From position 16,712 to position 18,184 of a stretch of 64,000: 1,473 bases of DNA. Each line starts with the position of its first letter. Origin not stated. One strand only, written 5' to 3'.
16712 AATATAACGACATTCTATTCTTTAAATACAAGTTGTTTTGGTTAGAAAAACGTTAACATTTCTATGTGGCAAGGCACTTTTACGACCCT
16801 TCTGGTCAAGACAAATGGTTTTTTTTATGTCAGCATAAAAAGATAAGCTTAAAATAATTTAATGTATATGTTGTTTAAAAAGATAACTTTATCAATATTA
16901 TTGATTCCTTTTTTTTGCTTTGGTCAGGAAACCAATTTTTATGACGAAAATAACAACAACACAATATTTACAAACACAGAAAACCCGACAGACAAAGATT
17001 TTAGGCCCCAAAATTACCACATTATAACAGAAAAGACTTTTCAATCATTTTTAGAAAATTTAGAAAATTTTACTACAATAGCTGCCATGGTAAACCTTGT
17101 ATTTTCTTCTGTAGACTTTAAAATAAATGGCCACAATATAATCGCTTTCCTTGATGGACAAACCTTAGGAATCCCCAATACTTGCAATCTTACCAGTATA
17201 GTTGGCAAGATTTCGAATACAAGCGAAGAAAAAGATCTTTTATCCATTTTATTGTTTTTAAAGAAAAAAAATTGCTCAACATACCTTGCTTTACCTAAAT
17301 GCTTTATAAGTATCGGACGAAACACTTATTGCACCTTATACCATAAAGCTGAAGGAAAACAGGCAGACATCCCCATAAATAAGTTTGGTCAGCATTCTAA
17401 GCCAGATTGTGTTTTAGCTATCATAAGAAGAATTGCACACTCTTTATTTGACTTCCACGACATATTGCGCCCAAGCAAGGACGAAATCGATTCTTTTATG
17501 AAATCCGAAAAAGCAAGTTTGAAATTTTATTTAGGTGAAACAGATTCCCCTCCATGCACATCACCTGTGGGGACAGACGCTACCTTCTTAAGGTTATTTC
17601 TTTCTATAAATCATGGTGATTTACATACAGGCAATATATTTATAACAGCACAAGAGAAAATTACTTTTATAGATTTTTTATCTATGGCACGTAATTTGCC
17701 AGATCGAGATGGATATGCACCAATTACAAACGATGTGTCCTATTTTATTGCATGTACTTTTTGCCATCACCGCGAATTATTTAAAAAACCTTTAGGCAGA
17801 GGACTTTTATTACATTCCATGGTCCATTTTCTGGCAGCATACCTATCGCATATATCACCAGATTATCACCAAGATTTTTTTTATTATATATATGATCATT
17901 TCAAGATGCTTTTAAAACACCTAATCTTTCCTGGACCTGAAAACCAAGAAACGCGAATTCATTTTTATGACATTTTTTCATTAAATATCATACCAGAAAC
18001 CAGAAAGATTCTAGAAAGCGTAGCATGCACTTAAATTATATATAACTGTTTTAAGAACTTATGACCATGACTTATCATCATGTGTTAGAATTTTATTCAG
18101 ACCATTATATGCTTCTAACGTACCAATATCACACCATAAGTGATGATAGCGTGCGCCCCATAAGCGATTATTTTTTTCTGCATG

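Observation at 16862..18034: Exported orphan protein with an APH/choline-kinase-type catalytic motif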

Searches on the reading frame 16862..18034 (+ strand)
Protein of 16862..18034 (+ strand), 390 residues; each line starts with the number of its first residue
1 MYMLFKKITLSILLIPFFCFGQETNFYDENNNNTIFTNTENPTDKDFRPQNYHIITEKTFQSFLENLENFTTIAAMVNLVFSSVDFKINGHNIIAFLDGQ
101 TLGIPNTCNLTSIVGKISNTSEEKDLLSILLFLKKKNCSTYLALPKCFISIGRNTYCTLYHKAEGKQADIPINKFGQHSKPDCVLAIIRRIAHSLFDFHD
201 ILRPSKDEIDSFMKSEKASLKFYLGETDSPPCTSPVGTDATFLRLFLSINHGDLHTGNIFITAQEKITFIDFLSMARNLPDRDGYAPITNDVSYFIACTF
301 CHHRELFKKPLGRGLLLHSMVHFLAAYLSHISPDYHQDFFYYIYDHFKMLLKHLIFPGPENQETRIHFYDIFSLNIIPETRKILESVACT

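Call 3: search_protein_families(library=pfam, proteins=[window:16862-18034:+], max_evalue=1)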
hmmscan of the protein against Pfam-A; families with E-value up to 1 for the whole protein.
window:16862-18034:+ (390 aa): 4 families
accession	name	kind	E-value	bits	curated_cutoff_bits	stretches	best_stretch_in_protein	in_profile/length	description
PF19974.5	TCAD9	-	0.0018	17.9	40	1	245-279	295-328/429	Ternary complex associated domain 9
PF01636.29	APH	-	0.0029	17.8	23.2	1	247-281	168-195/239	Phosphotransferase enzyme family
PF03109.22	ABC1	-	0.0029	17.2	22.9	1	249-276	188-215/244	ABC1 atypical kinase-like domain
PF02958.26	EcKL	-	0.048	13.4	22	1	246-298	214-263/294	Ecdysteroid kinase-like family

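Call 4: search_protein_families(library=ncbifam, proteins=[window:16862-18034:+], max_evalue=1)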
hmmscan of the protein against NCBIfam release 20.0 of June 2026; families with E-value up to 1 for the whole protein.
window:16862-18034:+ (390 aa): 9 families
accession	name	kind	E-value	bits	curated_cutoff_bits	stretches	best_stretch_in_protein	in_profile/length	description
TIGR01982.1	UbiB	equivalog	0.00035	19.3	487.55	1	250-273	278-301/436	2-polyprenylphenol 6-hydroxylase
TIGR01767.2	MTRK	equivalog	0.015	14.4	275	1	249-271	228-249/401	S-methyl-5-thioribose kinase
NF038151.1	lanthi_synth_III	equivalog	0.029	12.8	575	1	249-272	357-380/833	class III lanthionine synthetase LanKC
TIGR03724.2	arch_bud32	equivalog_domain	0.054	13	125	1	248-272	105-128/193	KEOPS complex kinase/ATPase Bud32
NF011460.0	PRK14879.1-1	equivalog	0.059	12.5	199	1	248-281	129-162/232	Kae1-associated kinase Bud32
NF008738.0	PRK11768.1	equivalog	0.17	11.2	194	1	251-272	201-220/327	serine/threonine protein kinase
NF002475.0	PRK01723.1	equivalog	0.19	10.7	142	1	248-272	163-187/241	3-deoxy-D-manno-octulosonic acid kinase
NF011463.0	PRK14879.1-4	equivalog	0.26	10.6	188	1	236-272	123-157/237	Kae1-associated kinase Bud32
NF050082.1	ATPase_MABP1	exception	0.31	9.8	800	1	247-280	274-306/435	macrolide-binding ATPase MABP-1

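Call 5: search_solved_structures(query=window:16862-18034:+, max_evalue=10, show_alignments=3)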
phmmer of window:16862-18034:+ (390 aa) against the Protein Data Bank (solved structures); distinct sequences matched with E-value up to 10: 1.
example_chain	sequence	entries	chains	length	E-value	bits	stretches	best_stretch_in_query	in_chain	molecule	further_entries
7z0i_A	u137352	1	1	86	2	10.3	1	61-117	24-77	Peroxisomal membrane protein PEX13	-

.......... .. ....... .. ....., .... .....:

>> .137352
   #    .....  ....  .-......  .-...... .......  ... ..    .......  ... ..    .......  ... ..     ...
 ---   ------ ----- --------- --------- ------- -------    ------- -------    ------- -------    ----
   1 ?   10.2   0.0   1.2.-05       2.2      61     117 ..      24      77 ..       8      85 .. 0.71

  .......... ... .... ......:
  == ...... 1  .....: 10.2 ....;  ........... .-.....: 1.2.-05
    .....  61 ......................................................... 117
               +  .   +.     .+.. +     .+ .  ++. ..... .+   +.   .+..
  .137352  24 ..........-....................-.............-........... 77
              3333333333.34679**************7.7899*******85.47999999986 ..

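Call 6: find_homologous_proteins(query=window:16862-18034:+, max_evalue=0.001)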
Query window:16862-18034:+ (390 aa): 2 proteins with E <= 0.001 among 2530 candidates.
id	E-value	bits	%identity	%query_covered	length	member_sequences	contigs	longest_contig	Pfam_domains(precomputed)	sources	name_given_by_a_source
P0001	1.4e-263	892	100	99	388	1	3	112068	-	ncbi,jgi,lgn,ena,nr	ncbi:MAG: hypothetical protein COY39_03760 [Alphaproteobacteria bacterium CG_4_10_14_0_8_um_filter_3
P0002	1.7e-225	766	88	99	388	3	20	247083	-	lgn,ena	-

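Call 9: find_encoding_contigs(protein=P0002, flank=8000, max_places=6)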
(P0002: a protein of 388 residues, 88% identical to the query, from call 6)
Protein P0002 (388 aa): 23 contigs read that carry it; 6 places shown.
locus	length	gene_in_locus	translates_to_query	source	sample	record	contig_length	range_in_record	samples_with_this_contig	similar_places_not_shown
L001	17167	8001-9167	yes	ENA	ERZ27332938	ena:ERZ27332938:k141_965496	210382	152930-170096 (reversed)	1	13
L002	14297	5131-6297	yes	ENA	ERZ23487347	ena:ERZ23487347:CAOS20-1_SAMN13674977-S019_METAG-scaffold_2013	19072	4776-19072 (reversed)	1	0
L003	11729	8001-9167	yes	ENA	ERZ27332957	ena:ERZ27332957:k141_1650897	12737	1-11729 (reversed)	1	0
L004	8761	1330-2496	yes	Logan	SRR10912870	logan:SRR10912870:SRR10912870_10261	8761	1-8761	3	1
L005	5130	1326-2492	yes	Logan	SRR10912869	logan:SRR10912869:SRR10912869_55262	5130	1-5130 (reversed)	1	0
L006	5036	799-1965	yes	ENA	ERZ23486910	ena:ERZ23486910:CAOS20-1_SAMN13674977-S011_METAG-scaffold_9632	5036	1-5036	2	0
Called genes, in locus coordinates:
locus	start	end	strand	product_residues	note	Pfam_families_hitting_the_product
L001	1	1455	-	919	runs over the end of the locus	PF00521:DNA_topoisoIV, PF03989:DNA_gyraseA_C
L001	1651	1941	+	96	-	PF01699:Na_Ca_ex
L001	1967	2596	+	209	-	PF01699:Na_Ca_ex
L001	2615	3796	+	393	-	PF06965:Na_H_antiport_1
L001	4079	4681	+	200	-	PF00578:AhpC-TSA, PF08534:Redoxin, PF10417:1-cysPrx_C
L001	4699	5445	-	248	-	PF02592:Vut_1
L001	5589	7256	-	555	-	PF00118:Cpn60_TCP1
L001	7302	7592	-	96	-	PF00166:Cpn10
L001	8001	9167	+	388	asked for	-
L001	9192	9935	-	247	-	PF00483:NTP_transferase, PF12804:NTP_transf_3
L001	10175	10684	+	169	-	PF04965:GPW_gp25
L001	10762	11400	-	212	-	PF00625:Guanylate_kin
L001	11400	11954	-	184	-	PF01327:Pep_deformylase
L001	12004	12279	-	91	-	PF01809:YidD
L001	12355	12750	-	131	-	PF09945:DUF2177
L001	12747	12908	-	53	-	-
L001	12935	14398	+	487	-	PF20154:LNT_N, PF00795:CN_hydrolase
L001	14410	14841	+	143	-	PF02502:LacAB_rpiB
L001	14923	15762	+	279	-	-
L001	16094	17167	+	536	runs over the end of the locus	PF00005:ABC_tran, PF01078:Mg_chelatase (faint), PF02463:SMC_N, PF13401:AAA_22 (faint), PF13555:AAA_29 (faint), PF08352:oligo_HPY (weak), PF00005:ABC_tran, PF02463:SMC_N (weak), +2 more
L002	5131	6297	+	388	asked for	-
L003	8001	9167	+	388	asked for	-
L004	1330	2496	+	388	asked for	-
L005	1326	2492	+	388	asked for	-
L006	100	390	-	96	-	PF00166:Cpn10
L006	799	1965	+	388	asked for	-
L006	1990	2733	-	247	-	PF00483:NTP_transferase, PF12804:NTP_transf_3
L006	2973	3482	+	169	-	PF04965:GPW_gp25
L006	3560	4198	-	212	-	PF00625:Guanylate_kin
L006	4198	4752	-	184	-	PF01327:Pep_deformylase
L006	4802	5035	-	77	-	?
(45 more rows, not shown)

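Call 14: predict_structure(protein=window:16862-18034:+)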
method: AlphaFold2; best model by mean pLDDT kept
length: 390 residues; sequences in the alignment: 1
mean_pLDDT: 34.9   pTM: 0.23
mean pLDDT of the five models: 34.9, 30.4, 30.4, 30.0, 27.3
residues with pLDDT >= 90: 0; 70-90: 0; 50-70: 19; < 50: 371
segments of 3 or more residues with pLDDT < 50: 1-312, 329-331, 344-390
pLDDT, mean of each block of 10 residues (from residue 1): 29 31 31 33 30 33 37 29 29 32 34 34 35 33 33 38 39 35 35 33 32 28 24 29 29 26 28 32 37 44 45 51 52 51 48 39 35 34 34
secondary structure, 60 per line:
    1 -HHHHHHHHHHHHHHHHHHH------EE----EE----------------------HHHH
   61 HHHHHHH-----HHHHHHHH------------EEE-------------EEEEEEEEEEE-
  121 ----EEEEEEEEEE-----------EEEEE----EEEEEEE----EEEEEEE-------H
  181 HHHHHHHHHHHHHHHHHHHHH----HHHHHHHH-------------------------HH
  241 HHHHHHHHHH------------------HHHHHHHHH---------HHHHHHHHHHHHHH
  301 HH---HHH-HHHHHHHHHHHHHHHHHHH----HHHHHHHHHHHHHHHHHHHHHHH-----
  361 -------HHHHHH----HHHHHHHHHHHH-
elements in order: H2-20 H57-67 H73-80 E93-95 E109-119 E125-134 E146-150 E155-161 E166-172 H180-201 H206-213 H239-250 H269-277 H287-302 H310-328 H333-355 H368-373 H378-389

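Call 16: search_protein_representatives(alignment_id=A1)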
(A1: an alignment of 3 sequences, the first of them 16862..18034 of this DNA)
Query: 3 sequences, 388 profile positions. Proteins with E-value up to 0.001 (for the whole library): 10; up to 1e-10: 7; up to 1e-30: 2. The best 10 are listed.
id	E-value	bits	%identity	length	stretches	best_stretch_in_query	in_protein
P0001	8.8e-269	907.0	-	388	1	1-388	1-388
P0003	4.1e-43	164.1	-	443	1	110-384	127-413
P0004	1.7e-24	102.8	-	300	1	119-355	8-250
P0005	7.6e-18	80.9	-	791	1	120-353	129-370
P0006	3.4e-17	78.8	-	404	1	109-356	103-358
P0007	2.5e-13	66.1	-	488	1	91-356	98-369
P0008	5.1e-11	58.5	-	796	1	101-349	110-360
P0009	5.1e-10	55.2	-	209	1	232-367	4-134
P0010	2.6e-08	49.6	-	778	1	136-354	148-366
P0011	5.1e-06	42.0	-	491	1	241-371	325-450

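Call 17: list_cluster_members(proteins=[P0001, P0002])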
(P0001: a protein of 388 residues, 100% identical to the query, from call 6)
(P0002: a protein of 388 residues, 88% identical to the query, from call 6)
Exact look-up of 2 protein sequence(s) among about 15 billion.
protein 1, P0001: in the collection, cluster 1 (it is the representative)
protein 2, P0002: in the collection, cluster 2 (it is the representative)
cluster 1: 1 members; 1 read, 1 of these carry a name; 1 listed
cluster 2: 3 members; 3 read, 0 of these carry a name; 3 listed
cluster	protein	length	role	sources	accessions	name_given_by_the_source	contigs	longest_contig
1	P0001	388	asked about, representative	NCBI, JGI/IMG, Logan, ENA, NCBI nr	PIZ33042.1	MAG: hypothetical protein COY39_03760 [Alphaproteobacteria bacterium ...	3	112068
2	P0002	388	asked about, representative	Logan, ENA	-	-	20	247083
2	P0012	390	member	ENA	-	-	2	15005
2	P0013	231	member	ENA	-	-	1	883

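Call 21: find_homologous_proteins(query=A2, max_evalue=0.001)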
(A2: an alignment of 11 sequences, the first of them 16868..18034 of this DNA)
Query A2 (11 sequences) (388 aa, profile of the alignment): 3 proteins with E <= 0.001 among 8000 candidates.
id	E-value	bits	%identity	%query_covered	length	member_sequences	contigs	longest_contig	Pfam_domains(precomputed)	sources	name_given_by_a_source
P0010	2.2e-166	573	23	61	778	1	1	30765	-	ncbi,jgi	jgi:hypothetical protein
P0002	2.3e-131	457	88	100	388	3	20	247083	-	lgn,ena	-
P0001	2.7e-131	457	100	100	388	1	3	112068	-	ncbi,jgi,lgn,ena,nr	ncbi:MAG: hypothetical protein COY39_03760 [Alphaproteobacteria bacterium CG_4_10_14_0_8_um_filter_3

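Call 22: search_protein_families(library=pfam, alignment_id=A2, max_evalue=1)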
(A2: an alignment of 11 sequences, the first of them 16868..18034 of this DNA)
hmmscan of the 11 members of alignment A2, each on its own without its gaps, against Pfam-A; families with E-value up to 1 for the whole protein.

A. member 1, window:16868-18034:+ (388 aa): 4 families
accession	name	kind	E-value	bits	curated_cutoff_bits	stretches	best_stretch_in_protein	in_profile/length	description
PF19974.5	TCAD9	-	0.0018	18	40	1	243-277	295-328/429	Ternary complex associated domain 9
PF01636.29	APH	-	0.0029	17.8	23.2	1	245-279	168-195/239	Phosphotransferase enzyme family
PF03109.22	ABC1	-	0.0029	17.2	22.9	1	247-274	188-215/244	ABC1 atypical kinase-like domain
PF02958.26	EcKL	-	0.048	13.4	22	1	244-296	214-263/294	Ecdysteroid kinase-like family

B. families by the number of members that match (of 11 scanned): 12 families
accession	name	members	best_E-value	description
PF01636.29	APH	9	0.00011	Phosphotransferase enzyme family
PF19974.5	TCAD9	7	7.1e-07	Ternary complex associated domain 9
PF02958.26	EcKL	4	1.7e-05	Ecdysteroid kinase-like family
PF03109.22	ABC1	3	0.0011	ABC1 atypical kinase-like domain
PF18913.5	FBPase_C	1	0.022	Fructose-1-6-bisphosphatase, C-terminal domain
PF01163.29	RIO1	1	0.035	RIO domain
PF01633.27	Choline_kinase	1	0.1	Choline/ethanolamine kinase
PF20666.3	ZW10_C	1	0.11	Centromere/kinetochore protein zw10, C-terminal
PF12550.13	GCR1_C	1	0.12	Transcriptional activator of glycolytic enzymes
PF18308.6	GGA_N-GAT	1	0.16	N-terminal extension of GAT domain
PF16064.11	DUF4806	1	0.22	Domain of unknown function (DUF4806)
PF19983.4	DUF6419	1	0.82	Family of unknown function (DUF6419)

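Call 23: search_solved_structures(query=A2, max_evalue=10, show_alignments=3)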
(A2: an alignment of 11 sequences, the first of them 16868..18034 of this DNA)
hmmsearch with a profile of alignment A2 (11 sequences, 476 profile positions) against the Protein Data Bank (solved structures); distinct sequences matched with E-value up to 10: 39.
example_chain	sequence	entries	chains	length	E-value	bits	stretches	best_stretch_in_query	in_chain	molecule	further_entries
1tqi_A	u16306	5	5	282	0.0046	19.2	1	262-284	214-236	conserved hypothetical protein | Rio2 serine kinase | Rio2 kinase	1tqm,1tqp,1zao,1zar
9wj0_A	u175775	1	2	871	0.022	16.9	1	262-286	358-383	Protein kinase domain-containing protein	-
9wop_A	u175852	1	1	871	0.022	16.9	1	262-286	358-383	Protein kinase domain-containing protein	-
6sum_A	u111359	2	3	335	0.14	14.3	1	257-340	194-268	AMICOUMACIN KINASE | APH domain-containing protein, amicoumacin kinase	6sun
6sui_A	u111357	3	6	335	0.27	13.4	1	196-340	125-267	Phosphotransferase enzyme family protein | Phosphotransferase enzyme family protein, amicoumacin kinase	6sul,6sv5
9x4g_B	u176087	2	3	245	0.65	12.1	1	264-284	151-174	non-specific serine/threonine protein kinase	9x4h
6agx_A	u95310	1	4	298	1.5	10.9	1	264-302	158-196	Fibroblast growth factor receptor 2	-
3b2t_A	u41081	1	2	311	1.6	10.8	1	264-302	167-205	Fibroblast growth factor receptor 2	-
9kfu_A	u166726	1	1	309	1.6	10.8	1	264-302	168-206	Fibroblast growth factor receptor 3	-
4j99_A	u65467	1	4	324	1.7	10.7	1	264-302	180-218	Fibroblast growth factor receptor 2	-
9vlm_A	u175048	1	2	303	1.7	10.7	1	264-302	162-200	Fibroblast growth factor receptor 2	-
7ozy_AAA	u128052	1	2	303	1.7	10.7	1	264-302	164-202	Fibroblast growth factor receptor 2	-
9u7e_A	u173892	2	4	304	1.7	10.7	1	264-302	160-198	Fibroblast growth factor receptor 2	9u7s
9vm9_A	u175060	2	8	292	1.7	10.7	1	264-302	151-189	Fibroblast growth factor receptor 3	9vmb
8udv_A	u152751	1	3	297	1.8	10.7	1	264-302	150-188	Fibroblast growth factor receptor 3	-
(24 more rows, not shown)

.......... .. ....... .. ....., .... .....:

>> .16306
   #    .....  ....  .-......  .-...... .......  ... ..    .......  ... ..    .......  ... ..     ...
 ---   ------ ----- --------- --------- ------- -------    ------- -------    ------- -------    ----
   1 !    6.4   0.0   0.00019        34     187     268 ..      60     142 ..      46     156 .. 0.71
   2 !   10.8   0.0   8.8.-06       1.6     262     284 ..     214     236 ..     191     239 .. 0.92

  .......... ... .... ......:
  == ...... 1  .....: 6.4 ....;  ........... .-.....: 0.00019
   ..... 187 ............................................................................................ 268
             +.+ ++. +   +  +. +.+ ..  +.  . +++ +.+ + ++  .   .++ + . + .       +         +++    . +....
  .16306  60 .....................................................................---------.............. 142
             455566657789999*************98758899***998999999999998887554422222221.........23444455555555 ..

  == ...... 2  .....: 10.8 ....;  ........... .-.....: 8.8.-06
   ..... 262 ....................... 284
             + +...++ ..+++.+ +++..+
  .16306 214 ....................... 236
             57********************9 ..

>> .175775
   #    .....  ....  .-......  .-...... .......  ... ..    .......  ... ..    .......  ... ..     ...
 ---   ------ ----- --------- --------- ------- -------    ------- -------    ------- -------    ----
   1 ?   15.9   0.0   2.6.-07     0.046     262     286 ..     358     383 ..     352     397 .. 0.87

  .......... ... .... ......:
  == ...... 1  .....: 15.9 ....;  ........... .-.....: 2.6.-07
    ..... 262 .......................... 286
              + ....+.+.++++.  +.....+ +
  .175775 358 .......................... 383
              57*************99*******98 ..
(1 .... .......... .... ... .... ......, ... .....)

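Call 24: find_related_loci(query=A2, collection=genome_contigs, flank=8000)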
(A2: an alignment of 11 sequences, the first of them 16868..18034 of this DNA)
Query A2 (388 aa) in genome_contigs; peptide patterns used: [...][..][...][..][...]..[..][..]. (x = any residue, [..] = any of these).
30 stretches matched a pattern; 1 encode a relative of the query (tblastn E <= 1e-3); 1 distinct loci.
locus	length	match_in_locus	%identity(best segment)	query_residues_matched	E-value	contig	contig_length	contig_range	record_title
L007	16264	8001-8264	27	217-311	2e-5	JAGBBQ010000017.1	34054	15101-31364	MAG: Clostridia bacterium isolate RGIG8971 Water_deer_Rectum-2__c55185, whole genome shotgun sequence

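Call 25: find_encoding_contigs(protein=P0010, flank=10000, max_places=3)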
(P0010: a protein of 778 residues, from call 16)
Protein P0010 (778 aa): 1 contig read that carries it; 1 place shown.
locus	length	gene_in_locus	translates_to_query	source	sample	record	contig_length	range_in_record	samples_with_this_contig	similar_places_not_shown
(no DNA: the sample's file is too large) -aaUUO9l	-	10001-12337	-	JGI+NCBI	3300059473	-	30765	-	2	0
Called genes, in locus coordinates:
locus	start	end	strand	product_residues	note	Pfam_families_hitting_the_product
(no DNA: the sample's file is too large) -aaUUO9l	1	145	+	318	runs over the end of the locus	PF01297:ZnuA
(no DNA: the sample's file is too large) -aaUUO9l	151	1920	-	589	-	PF13555:AAA_29 (faint), PF20720:nSTAND3 (faint), PF24883:NPHP3_N (faint), PF00004:AAA (faint), PF00005:ABC_tran, PF13304:AAA_21 (weak), PF00005:ABC_tran, PF16326:ABC_tran_CTD, +8 more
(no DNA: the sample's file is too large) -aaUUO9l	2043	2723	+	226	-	-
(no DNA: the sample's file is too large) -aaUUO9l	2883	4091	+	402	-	PF07690:MFS_1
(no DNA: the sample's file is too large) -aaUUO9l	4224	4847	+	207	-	-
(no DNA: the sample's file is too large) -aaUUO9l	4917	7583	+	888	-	PF02739:5_3_exonuc_N, PF01367:5_3_exonuc, PF01612:DNA_pol_A_exo1, PF00476:DNA_pol_A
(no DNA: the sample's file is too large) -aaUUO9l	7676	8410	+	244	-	PF02463:SMC_N (faint), PF00005:ABC_tran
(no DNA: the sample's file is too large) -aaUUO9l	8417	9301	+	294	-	-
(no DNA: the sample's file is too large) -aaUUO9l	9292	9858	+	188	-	PF02698:DUF218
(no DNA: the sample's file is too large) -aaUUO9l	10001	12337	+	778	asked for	-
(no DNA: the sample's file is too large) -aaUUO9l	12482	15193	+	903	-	PF00521:DNA_topoisoIV, PF03989:DNA_gyraseA_C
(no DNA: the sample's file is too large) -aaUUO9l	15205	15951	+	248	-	PF12796:Ank_2, PF24521:Ank_KRIT1 (faint), PF12796:Ank_2, PF13637:Ank_4, PF00023:Ank (weak), PF13606:Ank_3 (weak), PF12796:Ank_2, PF13857:Ank_5 (weak)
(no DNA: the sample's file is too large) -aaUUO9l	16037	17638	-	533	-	PF00884:Sulfatase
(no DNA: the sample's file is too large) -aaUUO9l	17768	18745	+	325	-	PF06258:Mito_fiss_Elm1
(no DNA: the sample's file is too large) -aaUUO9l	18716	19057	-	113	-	PF01219:DAGK_prokar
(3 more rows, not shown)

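Call 26: find_encoding_contigs(protein=P0003, flank=10000, max_places=3)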
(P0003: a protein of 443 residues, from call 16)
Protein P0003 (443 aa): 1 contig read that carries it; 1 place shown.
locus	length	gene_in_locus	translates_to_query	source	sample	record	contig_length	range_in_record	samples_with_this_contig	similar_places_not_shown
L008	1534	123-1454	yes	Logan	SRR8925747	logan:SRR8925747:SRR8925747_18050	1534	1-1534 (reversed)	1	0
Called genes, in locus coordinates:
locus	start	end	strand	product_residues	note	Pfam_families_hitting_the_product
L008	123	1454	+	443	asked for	-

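Call 27: find_encoding_contigs(protein=P0005, flank=10000, max_places=2)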
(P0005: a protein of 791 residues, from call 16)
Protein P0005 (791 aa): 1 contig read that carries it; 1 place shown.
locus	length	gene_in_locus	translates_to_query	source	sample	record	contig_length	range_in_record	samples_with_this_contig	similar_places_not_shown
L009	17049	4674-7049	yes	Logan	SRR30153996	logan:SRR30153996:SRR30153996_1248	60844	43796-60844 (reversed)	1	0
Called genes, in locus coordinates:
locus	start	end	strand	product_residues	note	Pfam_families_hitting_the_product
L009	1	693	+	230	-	?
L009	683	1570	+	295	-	-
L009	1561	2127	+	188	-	PF02698:DUF218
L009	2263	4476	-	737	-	-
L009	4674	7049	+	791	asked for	-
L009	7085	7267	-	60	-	-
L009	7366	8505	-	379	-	PF00364:Biotin_lipoyl, PF25919:BSH_CusB (weak), PF00198:2-oxoacid_dh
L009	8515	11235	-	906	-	PF16078:2-oxogl_dehyd_N, PF00676:E1_dh, PF02779:Transket_pyr, PF16870:OxoGdeHyase_C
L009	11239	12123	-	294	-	PF02629:CoA_binding, PF13607:Succ_CoA_lig, PF00549:Ligase_CoA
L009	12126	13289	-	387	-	PF08442:ATP-grasp_2, PF13549:ATP-grasp_5, PF24948:Citrate_synth_N, PF00549:Ligase_CoA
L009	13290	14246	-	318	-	PF00056:Ldh_1_N, PF02866:Ldh_1_C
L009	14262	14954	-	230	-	PF01738:DLH (faint), PF02230:Abhydrolase_2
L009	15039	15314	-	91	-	PF15738:YafQ_toxin, PF05016:ParE_toxin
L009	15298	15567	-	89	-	PF04221:RelB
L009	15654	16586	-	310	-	PF01134:GIDA (faint), PF01266:DAO (faint), PF03486:HI0933_like (faint), PF07992:Pyr_redox_2, PF12831:FAD_oxidored (faint), PF13738:Pyr_redox_3, PF00070:Pyr_redox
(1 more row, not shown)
